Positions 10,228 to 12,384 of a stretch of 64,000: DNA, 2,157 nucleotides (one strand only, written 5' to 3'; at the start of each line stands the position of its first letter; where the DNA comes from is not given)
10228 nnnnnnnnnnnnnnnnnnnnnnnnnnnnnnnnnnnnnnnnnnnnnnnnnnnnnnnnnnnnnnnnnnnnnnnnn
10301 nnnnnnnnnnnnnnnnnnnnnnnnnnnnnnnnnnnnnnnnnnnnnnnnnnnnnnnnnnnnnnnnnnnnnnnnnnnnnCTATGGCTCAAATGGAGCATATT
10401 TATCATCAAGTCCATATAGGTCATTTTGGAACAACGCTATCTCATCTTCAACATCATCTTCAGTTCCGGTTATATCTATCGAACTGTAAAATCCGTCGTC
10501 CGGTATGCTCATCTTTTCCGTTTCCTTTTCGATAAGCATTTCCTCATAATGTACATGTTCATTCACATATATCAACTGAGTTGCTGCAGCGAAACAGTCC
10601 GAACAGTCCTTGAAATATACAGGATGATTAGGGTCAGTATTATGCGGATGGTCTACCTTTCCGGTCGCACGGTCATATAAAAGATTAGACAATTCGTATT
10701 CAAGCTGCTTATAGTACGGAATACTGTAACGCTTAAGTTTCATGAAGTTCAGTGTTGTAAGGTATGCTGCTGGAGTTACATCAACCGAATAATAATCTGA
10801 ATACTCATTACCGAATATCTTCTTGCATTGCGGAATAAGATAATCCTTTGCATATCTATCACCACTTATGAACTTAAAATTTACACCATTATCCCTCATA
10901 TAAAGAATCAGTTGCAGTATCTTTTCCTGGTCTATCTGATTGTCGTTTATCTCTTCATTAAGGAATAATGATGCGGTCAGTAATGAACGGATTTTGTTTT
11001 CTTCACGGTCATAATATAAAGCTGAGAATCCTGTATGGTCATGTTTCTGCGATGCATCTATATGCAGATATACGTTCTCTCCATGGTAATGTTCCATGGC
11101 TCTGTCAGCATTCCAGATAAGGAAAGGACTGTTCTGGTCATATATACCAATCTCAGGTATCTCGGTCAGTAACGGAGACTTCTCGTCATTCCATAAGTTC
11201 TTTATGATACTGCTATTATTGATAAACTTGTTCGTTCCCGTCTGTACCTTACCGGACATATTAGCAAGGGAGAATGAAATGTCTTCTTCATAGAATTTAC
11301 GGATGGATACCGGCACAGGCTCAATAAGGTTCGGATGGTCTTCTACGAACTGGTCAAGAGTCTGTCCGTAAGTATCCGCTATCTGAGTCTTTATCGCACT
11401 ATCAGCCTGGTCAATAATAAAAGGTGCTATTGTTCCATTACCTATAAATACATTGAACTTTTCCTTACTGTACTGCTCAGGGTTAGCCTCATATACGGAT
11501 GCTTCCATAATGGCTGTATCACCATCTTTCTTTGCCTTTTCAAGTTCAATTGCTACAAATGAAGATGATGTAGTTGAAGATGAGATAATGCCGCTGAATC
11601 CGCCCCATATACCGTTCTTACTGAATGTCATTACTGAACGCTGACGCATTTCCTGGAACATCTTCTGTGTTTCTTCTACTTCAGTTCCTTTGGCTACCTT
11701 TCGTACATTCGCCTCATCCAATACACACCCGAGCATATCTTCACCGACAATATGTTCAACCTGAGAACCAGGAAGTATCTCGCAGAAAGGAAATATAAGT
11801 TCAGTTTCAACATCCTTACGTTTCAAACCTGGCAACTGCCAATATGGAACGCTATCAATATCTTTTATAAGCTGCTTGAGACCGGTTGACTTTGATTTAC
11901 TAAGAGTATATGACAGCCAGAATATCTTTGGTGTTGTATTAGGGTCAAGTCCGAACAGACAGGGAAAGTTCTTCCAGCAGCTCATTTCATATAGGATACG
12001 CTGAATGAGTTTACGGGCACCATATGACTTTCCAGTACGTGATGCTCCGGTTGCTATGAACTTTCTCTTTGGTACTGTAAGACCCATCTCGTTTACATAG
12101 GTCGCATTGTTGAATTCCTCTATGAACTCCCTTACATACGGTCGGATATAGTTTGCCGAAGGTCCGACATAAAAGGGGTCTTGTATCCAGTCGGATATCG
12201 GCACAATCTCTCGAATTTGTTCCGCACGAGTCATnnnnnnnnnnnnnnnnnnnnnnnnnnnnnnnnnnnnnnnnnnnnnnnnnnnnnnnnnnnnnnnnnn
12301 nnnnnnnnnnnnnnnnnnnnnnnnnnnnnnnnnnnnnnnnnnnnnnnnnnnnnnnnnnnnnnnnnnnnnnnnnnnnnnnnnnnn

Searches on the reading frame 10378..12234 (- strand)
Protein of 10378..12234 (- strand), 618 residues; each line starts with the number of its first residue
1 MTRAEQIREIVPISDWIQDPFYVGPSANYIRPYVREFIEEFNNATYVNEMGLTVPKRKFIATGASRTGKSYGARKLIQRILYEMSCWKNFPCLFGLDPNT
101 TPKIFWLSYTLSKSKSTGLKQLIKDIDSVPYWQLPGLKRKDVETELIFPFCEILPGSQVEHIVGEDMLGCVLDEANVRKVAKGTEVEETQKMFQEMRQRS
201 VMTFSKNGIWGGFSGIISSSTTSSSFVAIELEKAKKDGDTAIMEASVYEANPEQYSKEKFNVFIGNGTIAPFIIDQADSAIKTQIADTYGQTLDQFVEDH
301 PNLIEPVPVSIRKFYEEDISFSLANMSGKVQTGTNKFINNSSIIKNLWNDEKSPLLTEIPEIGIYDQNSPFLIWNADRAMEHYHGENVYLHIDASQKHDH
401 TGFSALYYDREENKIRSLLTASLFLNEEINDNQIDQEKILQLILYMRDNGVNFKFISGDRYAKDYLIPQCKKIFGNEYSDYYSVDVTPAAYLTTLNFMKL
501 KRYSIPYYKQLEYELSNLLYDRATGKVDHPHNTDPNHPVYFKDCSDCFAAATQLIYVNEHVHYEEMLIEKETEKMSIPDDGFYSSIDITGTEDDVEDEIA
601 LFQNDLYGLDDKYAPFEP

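Call 12: search_protein_families(library=phrogs, proteins=[window:10378-12234:-], max_evalue=0.01)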
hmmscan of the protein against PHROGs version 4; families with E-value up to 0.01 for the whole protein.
window:10378-12234:- (618 aa): 1 family
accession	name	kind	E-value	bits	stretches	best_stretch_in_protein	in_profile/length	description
phrog_2699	-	head and packaging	0.0022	17.9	0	381-416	100-135/315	terminase large subunit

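Call 43: search_dna_similar(query=window:10378-12234:-, collection=phages, mode=protein, max_rows=10)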
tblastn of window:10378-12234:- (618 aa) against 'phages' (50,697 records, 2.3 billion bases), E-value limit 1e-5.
Records with a match: 83; places in all: 83; records where one place covers at least 80% of the query: 56.
Best place of each record, by identity: <60% 83.
By first word of the organism name: Gordonia 35; Vibrio 30; Stenotrophomonas 4; Bacillus 3; Rhizobium 2; Yersinia 2; Escherichia 2; Rhodobacter 1; Cobetia 1; Acinetobacter 1; and 2 more.
By host as written in the record: Gordonia terrae 3612 30; Vibrio alginolyticus 4; - 4; Vibrio parahaemolyticus 4; Gordonia rubripertincta NRRL B-16540 4; Stenotrophomonas maltophilia 4; Vibrio splendidus 2; Vibrio harveyi KCTC12724 2; and 26 more.
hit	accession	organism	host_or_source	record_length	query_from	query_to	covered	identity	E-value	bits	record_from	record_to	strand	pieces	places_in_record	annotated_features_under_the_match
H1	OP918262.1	Vibrio phage LV6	Vibrio harveyi LV6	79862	9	552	88%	25.5%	6e-19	98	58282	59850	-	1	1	terminase large subunit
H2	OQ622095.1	Vibrio phage 13VO501A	Vibrio owensii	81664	9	528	84%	24.8%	7e-19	97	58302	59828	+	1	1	hypothetical protein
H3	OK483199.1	Vibrio phage vB_ValS_VA-RY-4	Vibrio alginolyticus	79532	9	528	84%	24.8%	8e-19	97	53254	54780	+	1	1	terminase large subunit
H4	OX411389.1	Vibrio phage vB_VpaS_sm030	-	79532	9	528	84%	24.8%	1e-18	97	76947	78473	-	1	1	terminase large subunit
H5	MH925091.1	Vibrio phage ValSw4_1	Vibrio alginolyticus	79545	9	528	84%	24.8%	1e-18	97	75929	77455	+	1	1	hypothetical protein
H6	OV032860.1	Vibrio phage vB_VpaS_sm030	-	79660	9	528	84%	24.8%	1e-18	97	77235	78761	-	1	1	terminase large subunit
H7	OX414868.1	Vibrio phage vB_VpaS_sm030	-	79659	9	528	84%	24.8%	1e-18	97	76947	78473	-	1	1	terminase large subunit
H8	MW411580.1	Vibrio phage vB_VpaS_VP-RY-9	Vibrio parahaemolyticus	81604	9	528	84%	24.8%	1e-18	97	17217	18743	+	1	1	terminase large subunit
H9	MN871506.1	Vibrio phage VspDsh_2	V.alginolyticus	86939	9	528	84%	24.8%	1e-18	97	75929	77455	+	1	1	record has no annotation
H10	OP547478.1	Vibrio phage 29Fa.3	Vibrio parahaemolyticus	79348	9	528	84%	24.5%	5e-21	104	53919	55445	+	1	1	hypothetical protein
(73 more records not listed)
